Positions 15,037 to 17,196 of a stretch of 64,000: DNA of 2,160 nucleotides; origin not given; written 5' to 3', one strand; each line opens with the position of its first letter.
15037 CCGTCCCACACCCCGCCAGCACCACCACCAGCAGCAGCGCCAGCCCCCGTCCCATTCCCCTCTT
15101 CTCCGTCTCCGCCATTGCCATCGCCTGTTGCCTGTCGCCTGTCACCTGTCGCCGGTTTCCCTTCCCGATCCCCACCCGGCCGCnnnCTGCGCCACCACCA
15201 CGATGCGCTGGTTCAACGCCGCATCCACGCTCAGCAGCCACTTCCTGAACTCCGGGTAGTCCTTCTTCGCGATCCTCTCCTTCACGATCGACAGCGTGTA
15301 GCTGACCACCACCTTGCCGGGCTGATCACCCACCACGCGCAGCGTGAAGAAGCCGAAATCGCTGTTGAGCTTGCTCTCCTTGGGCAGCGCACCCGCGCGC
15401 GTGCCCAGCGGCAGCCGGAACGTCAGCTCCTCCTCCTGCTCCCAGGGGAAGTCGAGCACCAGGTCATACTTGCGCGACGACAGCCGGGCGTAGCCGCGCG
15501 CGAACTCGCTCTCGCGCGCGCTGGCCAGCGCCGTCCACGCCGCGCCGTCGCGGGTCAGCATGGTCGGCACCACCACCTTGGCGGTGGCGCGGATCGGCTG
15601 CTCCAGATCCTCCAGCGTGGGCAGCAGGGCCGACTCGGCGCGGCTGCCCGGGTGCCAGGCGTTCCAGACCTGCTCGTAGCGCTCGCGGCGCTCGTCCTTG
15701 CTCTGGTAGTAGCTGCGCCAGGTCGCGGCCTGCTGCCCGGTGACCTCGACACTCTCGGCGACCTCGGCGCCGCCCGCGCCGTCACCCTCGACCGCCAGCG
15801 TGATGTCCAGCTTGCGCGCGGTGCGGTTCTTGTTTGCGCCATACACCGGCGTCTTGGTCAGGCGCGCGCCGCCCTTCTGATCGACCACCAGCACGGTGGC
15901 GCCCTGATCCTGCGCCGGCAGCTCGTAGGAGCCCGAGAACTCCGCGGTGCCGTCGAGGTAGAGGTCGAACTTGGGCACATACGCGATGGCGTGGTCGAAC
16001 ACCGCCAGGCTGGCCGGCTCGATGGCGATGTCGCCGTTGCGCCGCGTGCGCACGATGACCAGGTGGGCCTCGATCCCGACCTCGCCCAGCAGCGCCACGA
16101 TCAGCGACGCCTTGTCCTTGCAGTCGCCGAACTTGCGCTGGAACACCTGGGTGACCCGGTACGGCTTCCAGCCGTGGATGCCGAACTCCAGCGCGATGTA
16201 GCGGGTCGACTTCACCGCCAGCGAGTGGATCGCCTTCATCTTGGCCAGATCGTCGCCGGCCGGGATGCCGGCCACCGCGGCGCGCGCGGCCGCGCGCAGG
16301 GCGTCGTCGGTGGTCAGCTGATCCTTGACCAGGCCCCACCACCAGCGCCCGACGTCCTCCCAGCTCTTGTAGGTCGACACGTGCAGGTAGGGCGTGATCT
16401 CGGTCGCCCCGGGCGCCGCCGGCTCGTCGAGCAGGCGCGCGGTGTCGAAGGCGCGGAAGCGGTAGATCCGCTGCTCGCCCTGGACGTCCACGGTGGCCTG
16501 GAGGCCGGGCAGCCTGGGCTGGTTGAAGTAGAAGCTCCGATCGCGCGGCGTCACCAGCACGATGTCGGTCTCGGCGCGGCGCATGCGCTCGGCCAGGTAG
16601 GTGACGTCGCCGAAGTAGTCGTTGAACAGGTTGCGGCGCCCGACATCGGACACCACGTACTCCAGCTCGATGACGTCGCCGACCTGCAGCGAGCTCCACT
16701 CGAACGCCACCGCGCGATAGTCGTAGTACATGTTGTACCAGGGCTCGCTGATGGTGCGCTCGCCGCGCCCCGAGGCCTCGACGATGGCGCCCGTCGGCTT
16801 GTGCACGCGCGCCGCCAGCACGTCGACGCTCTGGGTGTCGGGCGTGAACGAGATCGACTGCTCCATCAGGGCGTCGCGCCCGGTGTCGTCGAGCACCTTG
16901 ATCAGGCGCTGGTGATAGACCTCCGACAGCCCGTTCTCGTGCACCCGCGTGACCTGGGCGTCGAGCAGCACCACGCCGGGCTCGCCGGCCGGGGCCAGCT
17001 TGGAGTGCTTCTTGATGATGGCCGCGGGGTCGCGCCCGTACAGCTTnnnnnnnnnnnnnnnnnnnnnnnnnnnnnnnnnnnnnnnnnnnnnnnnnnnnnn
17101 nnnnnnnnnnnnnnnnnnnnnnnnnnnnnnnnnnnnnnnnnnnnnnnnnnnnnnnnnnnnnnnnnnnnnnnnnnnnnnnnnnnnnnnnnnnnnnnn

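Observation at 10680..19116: Three-gene lipoprotein operon with a giant transglutaminase-like enzyme/pseudoenzyme paralogue pair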

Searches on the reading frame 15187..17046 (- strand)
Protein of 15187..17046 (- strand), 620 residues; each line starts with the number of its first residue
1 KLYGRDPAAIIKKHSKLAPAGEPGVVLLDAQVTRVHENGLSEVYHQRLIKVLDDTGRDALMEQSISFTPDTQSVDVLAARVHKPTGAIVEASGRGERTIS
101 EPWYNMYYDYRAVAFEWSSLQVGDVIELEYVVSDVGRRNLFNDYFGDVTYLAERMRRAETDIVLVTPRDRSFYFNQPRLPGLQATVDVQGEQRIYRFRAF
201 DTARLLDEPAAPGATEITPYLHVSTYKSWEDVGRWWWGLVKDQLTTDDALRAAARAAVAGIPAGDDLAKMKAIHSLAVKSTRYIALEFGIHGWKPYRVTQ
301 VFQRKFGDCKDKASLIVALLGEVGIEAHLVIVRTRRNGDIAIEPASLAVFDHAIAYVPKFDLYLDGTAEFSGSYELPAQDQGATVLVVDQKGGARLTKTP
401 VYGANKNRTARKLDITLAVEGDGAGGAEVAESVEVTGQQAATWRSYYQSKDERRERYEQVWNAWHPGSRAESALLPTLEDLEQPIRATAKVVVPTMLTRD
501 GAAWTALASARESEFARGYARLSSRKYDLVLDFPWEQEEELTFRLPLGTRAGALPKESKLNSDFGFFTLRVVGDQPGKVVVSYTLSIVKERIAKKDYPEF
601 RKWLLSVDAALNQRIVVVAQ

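Call 42: find_homologous_proteins(query=A3, max_evalue=1e-10)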
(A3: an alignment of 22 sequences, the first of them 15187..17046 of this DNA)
Query A3 (22 sequences) (620 aa, profile of the alignment): 680 proteins with E <= 1e-10 among 8000 candidates; the best 120 are listed.
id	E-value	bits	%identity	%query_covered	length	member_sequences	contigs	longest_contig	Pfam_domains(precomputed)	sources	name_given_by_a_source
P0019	4.9e-215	734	43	96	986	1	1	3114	PF12970.13,PF12969.13,PF13428.13,PF01841.26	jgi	jgi:tetratricopeptide (TPR) repeat protein/transglutaminase-like putative cysteine protease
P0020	5.7e-214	730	44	96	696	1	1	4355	PF12969.13,PF01841.26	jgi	jgi:transglutaminase-like putative cysteine protease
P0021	2.8e-213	728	45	96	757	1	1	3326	PF12969.13,PF13428.13,PF01841.26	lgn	-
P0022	6.2e-213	727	43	99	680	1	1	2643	PF12969.13,PF01841.26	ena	-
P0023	1.0e-212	726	44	97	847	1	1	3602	PF12970.13,PF12969.13,PF07719.24,PF01841.26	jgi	jgi:tetratricopeptide (TPR) repeat protein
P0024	2.8e-212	725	43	96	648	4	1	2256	PF12969.13,PF01841.26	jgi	jgi:transglutaminase-like putative cysteine protease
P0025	1.4e-211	722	43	96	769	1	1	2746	PF23914.2,PF12970.13,PF12969.13,PF00515.35,PF13424.13,PF13428.13,PF13181.13,PF07719.24,PF01841.26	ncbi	ncbi:MAG: DUF3857 domain-containing protein, partial [Polyangiales bacterium]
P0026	4.5e-210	717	44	99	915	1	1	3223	PF14559.13,PF13371.13,PF12969.13,PF13428.13,PF13181.13,PF01841.26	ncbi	ncbi:MAG: DUF3857 domain-containing protein, partial [Myxococcota bacterium]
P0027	5.0e-209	714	44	96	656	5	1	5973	PF12970.13,PF12969.13,PF01841.26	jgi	jgi:transglutaminase-like putative cysteine protease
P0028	6.1e-209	714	42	99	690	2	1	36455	PF12969.13,PF01841.26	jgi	jgi:transglutaminase-like putative cysteine protease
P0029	1.6e-208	712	45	95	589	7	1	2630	PF12970.13,PF12969.13,PF01841.26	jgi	jgi:transglutaminase-like putative cysteine protease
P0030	5.9e-207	707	43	96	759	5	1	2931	PF14559.13,PF12969.13,PF13432.13,PF13181.13,PF01841.26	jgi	jgi:tetratricopeptide (TPR) repeat protein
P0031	1.8e-206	705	43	96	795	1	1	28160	PF14559.13,PF12970.13,PF12969.13,PF13428.13,PF13181.13,PF01841.26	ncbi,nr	ncbi:MAG: DUF3857 domain-containing protein, partial [Deltaproteobacteria bacterium]|nr:DUF3857 doma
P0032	8.0e-206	703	43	96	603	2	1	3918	PF12969.13,PF01841.26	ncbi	ncbi:MAG: DUF3857 domain-containing protein, partial [Polyangiales bacterium]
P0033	3.6e-205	701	43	98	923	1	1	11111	PF14559.13,PF13431.13,PF23914.2,PF13414.13,PF12969.13,PF00515.35,PF13181.13,PF07719.24,PF01841.26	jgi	jgi:transglutaminase-like putative cysteine protease/Flp pilus assembly protein TadD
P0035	6.5e-204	697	96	100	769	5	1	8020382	PF14559.13,PF12969.13,PF13432.13,PF01841.26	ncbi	-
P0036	1.3e-203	696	41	99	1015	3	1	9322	PF12970.13,PF12969.13,PF01841.26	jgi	jgi:cellulose synthase operon protein C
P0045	3.9e-197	675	52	100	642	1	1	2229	PF12970.13,PF12969.13,PF01841.26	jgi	jgi:hypothetical protein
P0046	7.0e-196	670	42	96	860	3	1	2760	PF14559.13,PF12970.13,PF12969.13,PF00515.35,PF13424.13,PF13181.13,PF07719.24,PF01841.26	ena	-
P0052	4.2e-188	645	48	99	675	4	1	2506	PF12970.13,PF12969.13,PF01841.26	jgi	jgi:transglutaminase-like putative cysteine protease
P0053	7.8e-188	644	48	99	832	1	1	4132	PF14559.13,PF12970.13,PF12969.13,PF01841.26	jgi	jgi:tetratricopeptide (TPR) repeat protein/transglutaminase-like putative cysteine protease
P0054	4.2e-187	641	50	95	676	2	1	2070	PF12970.13,PF12969.13,PF01841.26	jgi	jgi:transglutaminase-like putative cysteine protease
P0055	1.5e-186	640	43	88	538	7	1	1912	PF12970.13,PF12969.13,PF01841.26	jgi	jgi:transglutaminase-like putative cysteine protease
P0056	2.7e-185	635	49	99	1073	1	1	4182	PF14559.13,PF12970.13,PF12969.13,PF00515.35,PF13432.13,PF13428.13,PF07719.24,PF01841.26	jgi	jgi:tetratricopeptide (TPR) repeat protein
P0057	3.6e-185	635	49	99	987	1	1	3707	PF14559.13,PF23914.2,PF12970.13,PF12969.13,PF13432.13,PF13428.13,PF07719.24,PF01841.26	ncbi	ncbi:MAG TPA: DUF3857 domain-containing protein, partial [Polyangia bacterium]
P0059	1.1e-183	630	48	95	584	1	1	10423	PF12970.13,PF12969.13,PF01841.26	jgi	jgi:transglutaminase-like putative cysteine protease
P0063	5.5e-182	625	49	94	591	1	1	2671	PF12970.13,PF12969.13,PF01841.26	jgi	jgi:transglutaminase-like putative cysteine protease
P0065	4.1e-181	622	48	95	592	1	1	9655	PF12970.13,PF12969.13,PF01841.26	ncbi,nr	ncbi:MAG TPA: DUF3857 domain-containing protein, partial [Polyangia bacterium]|nr:DUF3857 domain-con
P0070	3.4e-179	615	47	98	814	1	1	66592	PF14559.13,PF12970.13,PF12969.13,PF01841.26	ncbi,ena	-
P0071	1.0e-177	610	49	99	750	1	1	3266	PF14559.13,PF23914.2,PF13371.13,PF12970.13,PF12969.13,PF13432.13,PF13428.13,PF07719.24,PF01841.26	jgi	jgi:transglutaminase-like putative cysteine protease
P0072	7.0e-177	608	51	99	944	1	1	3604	PF14559.13,PF24575.2,PF13414.13,PF12970.13,PF12969.13,PF13432.13,PF01841.26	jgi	jgi:tetratricopeptide (TPR) repeat protein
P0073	1.0e-176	607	49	99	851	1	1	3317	PF14559.13,PF13414.13,PF12970.13,PF12969.13,PF13424.13,PF13432.13,PF13428.13,PF07719.24,PF01841.26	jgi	jgi:tetratricopeptide (TPR) repeat protein/transglutaminase-like putative cysteine protease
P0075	3.4e-176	605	48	96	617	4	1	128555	PF12970.13,PF12969.13,PF01841.26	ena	-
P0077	1.1e-175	604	45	84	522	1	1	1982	PF12970.13,PF12969.13,PF01841.26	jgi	jgi:transglutaminase-like putative cysteine protease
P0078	2.2e-175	603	45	100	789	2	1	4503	PF14559.13,PF12970.13,PF12969.13,PF01841.26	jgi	jgi:cellulose synthase operon protein C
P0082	4.6e-174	598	46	100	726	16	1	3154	PF14559.13,PF12970.13,PF12969.13,PF01841.26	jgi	jgi:transglutaminase-like putative cysteine protease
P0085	1.1e-173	597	41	97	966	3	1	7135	PF14559.13,PF13414.13,PF13371.13,PF12970.13,PF12969.13,PF00515.35,PF13176.13,PF13428.13,PF07719.24,PF01841.26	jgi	jgi:tetratricopeptide (TPR) repeat protein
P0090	2.9e-173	596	45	96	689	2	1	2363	PF12970.13,PF12969.13,PF01841.26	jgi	jgi:transglutaminase-like putative cysteine protease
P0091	3.7e-173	595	45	100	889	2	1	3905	PF14559.13,PF13414.13,PF12970.13,PF12969.13,PF00515.35,PF13432.13,PF13428.13,PF07719.24,PF01841.26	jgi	jgi:transglutaminase-like putative cysteine protease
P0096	1.9e-172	593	45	100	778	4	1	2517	PF14559.13,PF12970.13,PF12969.13,PF13176.13,PF13428.13,PF01841.26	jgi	jgi:transglutaminase-like putative cysteine protease/Flp pilus assembly protein TadD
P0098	2.9e-172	592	42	97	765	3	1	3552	PF14559.13,PF13371.13,PF12970.13,PF12969.13,PF01841.26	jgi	jgi:transglutaminase-like putative cysteine protease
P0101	5.0e-172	592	45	95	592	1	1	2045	PF12970.13,PF12969.13,PF01841.26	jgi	jgi:hypothetical protein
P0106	2.4e-171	589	41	100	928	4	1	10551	PF14559.13,PF12970.13,PF12969.13,PF13176.13,PF13428.13,PF01841.26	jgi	jgi:tetratricopeptide (TPR) repeat protein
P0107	3.5e-171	589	46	97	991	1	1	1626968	PF14559.13,PF13414.13,PF12970.13,PF12969.13,PF00515.35,PF13432.13,PF13428.13,PF07719.24,PF01841.26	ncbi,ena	-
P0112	1.8e-170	587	45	96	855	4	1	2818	PF14559.13,PF13414.13,PF12970.13,PF12969.13,PF13428.13,PF01841.26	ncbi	ncbi:MAG TPA: DUF3857 domain-containing protein, partial [Polyangia bacterium]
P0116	6.8e-170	585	46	94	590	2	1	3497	PF12970.13,PF12969.13,PF01841.26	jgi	jgi:cellulose synthase operon protein C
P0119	6.8e-169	581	40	97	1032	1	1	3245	PF14559.13,PF13414.13,PF13371.13,PF12970.13,PF12969.13,PF00515.35,PF13176.13,PF13428.13,PF13181.13,PF13174.13,PF01841.26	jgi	jgi:tetratricopeptide (TPR) repeat protein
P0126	3.5e-168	579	39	95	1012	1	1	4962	PF14559.13,PF13431.13,PF12970.13,PF12969.13,PF13176.13,PF13428.13,PF01841.26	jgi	jgi:tetratricopeptide (TPR) repeat protein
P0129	5.3e-168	578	46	92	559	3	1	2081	PF12970.13,PF12969.13,PF01841.26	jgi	jgi:transglutaminase-like putative cysteine protease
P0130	9.2e-168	578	39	99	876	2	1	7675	PF12970.13,PF12969.13,PF01841.26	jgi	-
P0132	1.4e-167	577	40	95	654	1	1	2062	PF12970.13,PF12969.13,PF01841.26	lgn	-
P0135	3.7e-167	576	46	96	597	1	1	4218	PF12970.13,PF12969.13,PF01841.26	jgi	jgi:transglutaminase-like putative cysteine protease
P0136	3.9e-167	576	48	87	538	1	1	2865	PF12970.13,PF12969.13,PF01841.26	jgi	jgi:hypothetical protein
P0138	5.5e-167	575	46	96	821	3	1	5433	PF14559.13,PF13414.13,PF12970.13,PF12969.13,PF13428.13,PF07719.24,PF01841.26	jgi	jgi:tetratricopeptide (TPR) repeat protein/transglutaminase-like putative cysteine protease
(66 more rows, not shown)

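Call 46: search_solved_structures(query=A3, max_evalue=1, show_alignments=2)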
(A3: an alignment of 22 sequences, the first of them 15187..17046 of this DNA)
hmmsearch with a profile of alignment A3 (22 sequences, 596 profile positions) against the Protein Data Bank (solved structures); distinct sequences matched with E-value up to 1: 1.
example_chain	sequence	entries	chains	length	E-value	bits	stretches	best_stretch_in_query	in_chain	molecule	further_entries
3kd4_A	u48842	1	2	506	3.3e-22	81.9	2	98-322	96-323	Putative protease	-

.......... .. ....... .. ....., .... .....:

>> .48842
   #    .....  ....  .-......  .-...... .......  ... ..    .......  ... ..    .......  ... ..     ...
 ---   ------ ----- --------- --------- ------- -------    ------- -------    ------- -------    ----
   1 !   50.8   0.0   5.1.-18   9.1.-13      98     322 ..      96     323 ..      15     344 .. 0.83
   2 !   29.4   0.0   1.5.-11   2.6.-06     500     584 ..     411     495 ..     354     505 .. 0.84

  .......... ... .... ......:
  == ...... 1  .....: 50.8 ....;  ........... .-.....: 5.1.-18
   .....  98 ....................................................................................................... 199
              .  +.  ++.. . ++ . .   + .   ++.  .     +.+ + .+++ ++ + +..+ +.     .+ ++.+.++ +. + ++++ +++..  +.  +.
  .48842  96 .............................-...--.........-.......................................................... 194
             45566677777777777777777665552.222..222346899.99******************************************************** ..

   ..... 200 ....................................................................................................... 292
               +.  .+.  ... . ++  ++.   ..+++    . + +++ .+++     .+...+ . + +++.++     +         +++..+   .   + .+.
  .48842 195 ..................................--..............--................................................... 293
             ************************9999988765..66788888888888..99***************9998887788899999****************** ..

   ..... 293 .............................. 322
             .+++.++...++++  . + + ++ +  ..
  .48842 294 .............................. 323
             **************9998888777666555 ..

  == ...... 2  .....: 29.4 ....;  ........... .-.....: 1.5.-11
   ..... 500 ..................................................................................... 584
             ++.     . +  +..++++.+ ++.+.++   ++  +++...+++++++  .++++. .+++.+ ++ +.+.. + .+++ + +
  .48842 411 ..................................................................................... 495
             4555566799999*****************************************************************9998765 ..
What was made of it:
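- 16441..16935 (-): A DUF3857 domain (residues 728-892). Aligns to PDB 3KD4 (call 46).
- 15202..15480 (-): A DUF3858-like C-terminal domain (residues 1213-1305). The 3KD4 C-terminal domain aligns with E 2.6e-6 (call 46).
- On DUF3858 (PF12970): The family profile aligns to the 3KD4 C-terminal domain at E 2.6e-6 (call 46).
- Closest known: Pfam DUF3857 - Transglut_core - DUF3858 proteins. Same: A profile of the family hits 3KD4 at E 3e-22 over both the DUF3857/core region and the C-terminal domain (call 46).
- Closest known: Pfam DUF3857 - Transglut_core - DUF3858 proteins. Different: By alignment, 3KD4 reads G-T-P where A reads G-D-C (call 46), so the solved member itself appears to lack the Cys.
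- The only solved relative by sequence is 3KD4, 'putative protease', E 3e-22 (call 46).
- Tried and rejected: Only the C-terminal-module profile gave 3KD4 cleanly (call 46).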

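Call 89: find_encoding_contigs(protein=P0035, flank=10000, max_places=2)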
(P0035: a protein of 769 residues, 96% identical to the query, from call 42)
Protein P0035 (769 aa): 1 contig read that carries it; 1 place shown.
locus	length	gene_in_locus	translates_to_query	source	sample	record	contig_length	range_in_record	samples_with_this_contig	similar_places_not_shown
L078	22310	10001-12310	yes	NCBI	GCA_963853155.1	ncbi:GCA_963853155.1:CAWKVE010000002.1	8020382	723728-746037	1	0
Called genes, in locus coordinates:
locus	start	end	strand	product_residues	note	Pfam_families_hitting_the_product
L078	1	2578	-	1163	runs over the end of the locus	PF00990:GGDEF, PF00069:Pkinase, PF07714:PK_Tyr_Ser-Thr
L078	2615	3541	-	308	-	PF01040:UbiA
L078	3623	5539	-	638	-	PF06808:DctM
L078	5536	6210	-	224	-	PF04290:DctQ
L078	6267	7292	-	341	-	PF03480:DctP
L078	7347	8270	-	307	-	PF16811:TAtT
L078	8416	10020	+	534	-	-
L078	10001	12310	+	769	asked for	PF13432:TPR_16 (faint), PF14559:TPR_19 (faint), PF12969:DUF3857, PF01841:Transglut_core (weak)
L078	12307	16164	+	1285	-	-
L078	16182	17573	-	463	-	-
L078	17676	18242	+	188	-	-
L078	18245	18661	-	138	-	PF13682:CZB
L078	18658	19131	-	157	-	PF01161:PBP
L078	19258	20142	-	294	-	-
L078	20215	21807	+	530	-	PF00496:SBP_bac_5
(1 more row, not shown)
